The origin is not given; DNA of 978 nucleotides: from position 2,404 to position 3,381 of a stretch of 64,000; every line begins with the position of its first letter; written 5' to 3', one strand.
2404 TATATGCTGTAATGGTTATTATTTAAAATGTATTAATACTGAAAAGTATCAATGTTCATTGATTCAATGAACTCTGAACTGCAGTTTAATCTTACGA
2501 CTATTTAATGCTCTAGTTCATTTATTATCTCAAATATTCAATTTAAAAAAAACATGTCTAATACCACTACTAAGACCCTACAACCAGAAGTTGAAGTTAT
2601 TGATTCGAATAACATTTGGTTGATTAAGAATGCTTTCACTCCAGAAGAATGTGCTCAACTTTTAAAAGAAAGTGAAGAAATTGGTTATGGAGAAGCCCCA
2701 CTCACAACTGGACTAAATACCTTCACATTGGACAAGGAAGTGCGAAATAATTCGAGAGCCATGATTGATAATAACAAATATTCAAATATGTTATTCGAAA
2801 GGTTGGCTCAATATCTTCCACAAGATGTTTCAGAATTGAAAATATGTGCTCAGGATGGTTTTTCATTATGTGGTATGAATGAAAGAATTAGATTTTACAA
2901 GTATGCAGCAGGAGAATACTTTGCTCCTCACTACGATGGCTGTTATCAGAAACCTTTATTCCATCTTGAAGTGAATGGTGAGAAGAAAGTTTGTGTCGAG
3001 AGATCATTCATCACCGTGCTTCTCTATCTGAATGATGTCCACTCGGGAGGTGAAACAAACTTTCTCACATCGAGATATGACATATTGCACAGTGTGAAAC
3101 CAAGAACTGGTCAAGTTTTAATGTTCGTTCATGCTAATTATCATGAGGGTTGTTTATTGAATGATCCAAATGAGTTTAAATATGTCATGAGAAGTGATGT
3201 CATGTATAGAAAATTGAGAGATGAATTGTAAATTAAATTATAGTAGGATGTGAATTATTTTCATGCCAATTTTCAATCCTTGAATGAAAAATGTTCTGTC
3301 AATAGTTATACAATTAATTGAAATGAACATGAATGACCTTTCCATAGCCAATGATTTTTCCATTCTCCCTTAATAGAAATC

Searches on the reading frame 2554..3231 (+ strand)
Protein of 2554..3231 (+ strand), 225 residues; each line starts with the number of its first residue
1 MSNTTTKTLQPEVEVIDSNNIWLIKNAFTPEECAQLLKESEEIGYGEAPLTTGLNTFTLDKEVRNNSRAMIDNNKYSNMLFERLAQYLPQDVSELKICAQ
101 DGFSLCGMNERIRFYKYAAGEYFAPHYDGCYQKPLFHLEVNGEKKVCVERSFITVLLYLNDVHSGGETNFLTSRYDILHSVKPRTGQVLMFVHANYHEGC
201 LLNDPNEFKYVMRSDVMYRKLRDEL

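Call 33: find_homologous_proteins(query=window:2554-3231:+, max_evalue=1e-10)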
Query window:2554-3231:+ (225 aa): 13 proteins with E <= 1e-10 among 115 candidates.
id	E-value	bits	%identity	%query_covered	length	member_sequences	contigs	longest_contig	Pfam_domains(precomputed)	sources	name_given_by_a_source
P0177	5.7e-130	450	100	87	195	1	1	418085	PF13640.13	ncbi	ncbi:predicted protein, partial [Naegleria gruberi]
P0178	4.0e-104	365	71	98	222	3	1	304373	PF13640.13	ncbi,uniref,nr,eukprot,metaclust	ncbi:oxidoreductase [Naegleria gruberi]|uniref:Oxidoreductase n=1 Tax=Naegleria gruberi TaxID=5762 R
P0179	2.0e-78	281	58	95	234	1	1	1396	PF13640.13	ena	-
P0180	8.1e-76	272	56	93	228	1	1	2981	PF13640.13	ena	-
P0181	2.3e-70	255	53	95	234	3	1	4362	PF13640.13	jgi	-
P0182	2.2e-60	222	49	95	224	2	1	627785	PF13640.13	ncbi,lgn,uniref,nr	ncbi:hypothetical protein FDP41_006296 [Naegleria fowleri]|uniref:Prolyl 4-hydroxylase alpha subunit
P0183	1.0e-59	220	49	93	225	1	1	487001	PF13640.13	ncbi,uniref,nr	ncbi:hypothetical protein C9374_008377 [Naegleria lovaniensis]|uniref:Prolyl 4-hydroxylase alpha sub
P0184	2.2e-42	163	44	92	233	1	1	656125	PF13640.13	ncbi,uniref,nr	ncbi:hypothetical protein C9374_004137 [Naegleria lovaniensis]|uniref:Prolyl 4-hydroxylase alpha sub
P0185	1.2e-40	158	38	95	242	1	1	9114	PF13640.13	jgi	jgi:hypothetical protein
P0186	2.3e-33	134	39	93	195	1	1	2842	PF13640.13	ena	-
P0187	5.2e-30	123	38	97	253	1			PF13640.13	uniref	uniref:Fe2OG dioxygenase domain-containing protein n=1 Tax=Lotharella oceanica TaxID=641309 RepID=A0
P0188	3.6e-27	113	40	94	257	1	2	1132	PF13640.13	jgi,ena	-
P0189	4.8e-12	64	30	89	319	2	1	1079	PF13640.13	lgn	-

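Call 34: find_encoding_contigs(protein=P0183, flank=10000, max_places=2)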
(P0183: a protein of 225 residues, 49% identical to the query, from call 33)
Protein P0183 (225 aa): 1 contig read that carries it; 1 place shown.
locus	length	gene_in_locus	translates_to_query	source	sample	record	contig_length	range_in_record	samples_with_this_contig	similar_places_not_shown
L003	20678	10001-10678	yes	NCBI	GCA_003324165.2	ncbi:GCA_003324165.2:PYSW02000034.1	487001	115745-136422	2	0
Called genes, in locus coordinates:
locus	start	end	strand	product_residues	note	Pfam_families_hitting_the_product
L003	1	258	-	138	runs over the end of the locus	PF02493:MORN (weak)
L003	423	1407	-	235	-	PF00753:Lactamase_B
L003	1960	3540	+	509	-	PF01946:Thi4, PF00070:Pyr_redox (faint), PF00890:FAD_binding_2 (faint), PF01266:DAO, PF01494:FAD_binding_3, PF04820:Trp_halogenase (faint), PF07992:Pyr_redox_2, PF13450:NAD_binding_8, +1 more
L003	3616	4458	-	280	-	PF13516:LRR_6 (faint), PF00560:LRR_1 (faint), PF12799:LRR_4 (faint)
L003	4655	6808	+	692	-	PF01637:ATPase_2 (faint)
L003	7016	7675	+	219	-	PF04457:MJ1316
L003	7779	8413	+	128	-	PF00254:FKBP_C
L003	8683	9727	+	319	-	PF02214:BTB_2 (faint)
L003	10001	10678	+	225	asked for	PF13640:2OG-FeII_Oxy_3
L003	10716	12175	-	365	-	-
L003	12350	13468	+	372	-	PF00226:DnaJ, PF01556:DnaJ_C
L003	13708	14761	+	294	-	PF23441:SDR (weak), PF00106:adh_short, PF01370:Epimerase (faint), PF08659:KR, PF13561:adh_short_C2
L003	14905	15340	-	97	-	PF09138:Urm1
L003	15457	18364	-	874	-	PF27035:MutS5_N, PF05192:MutS_III, PF00488:MutS_V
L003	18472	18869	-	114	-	-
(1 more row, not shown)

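Call 35: find_encoding_contigs(protein=P0178, flank=10000, max_places=2)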
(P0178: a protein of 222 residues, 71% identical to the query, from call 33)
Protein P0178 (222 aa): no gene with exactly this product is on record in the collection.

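Call 49: search_protein_families(library=pfam, proteins=[window:2554-3231:+], max_evalue=0.0001)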
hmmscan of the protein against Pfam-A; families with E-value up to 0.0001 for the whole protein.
window:2554-3231:+ (225 aa): 1 family
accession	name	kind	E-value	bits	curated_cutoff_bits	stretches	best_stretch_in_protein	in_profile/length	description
PF13640.12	2OG-FeII_Oxy_3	-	4.2e-08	34.5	27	1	114-203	3-85/98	2OG-Fe(II) oxygenase superfamily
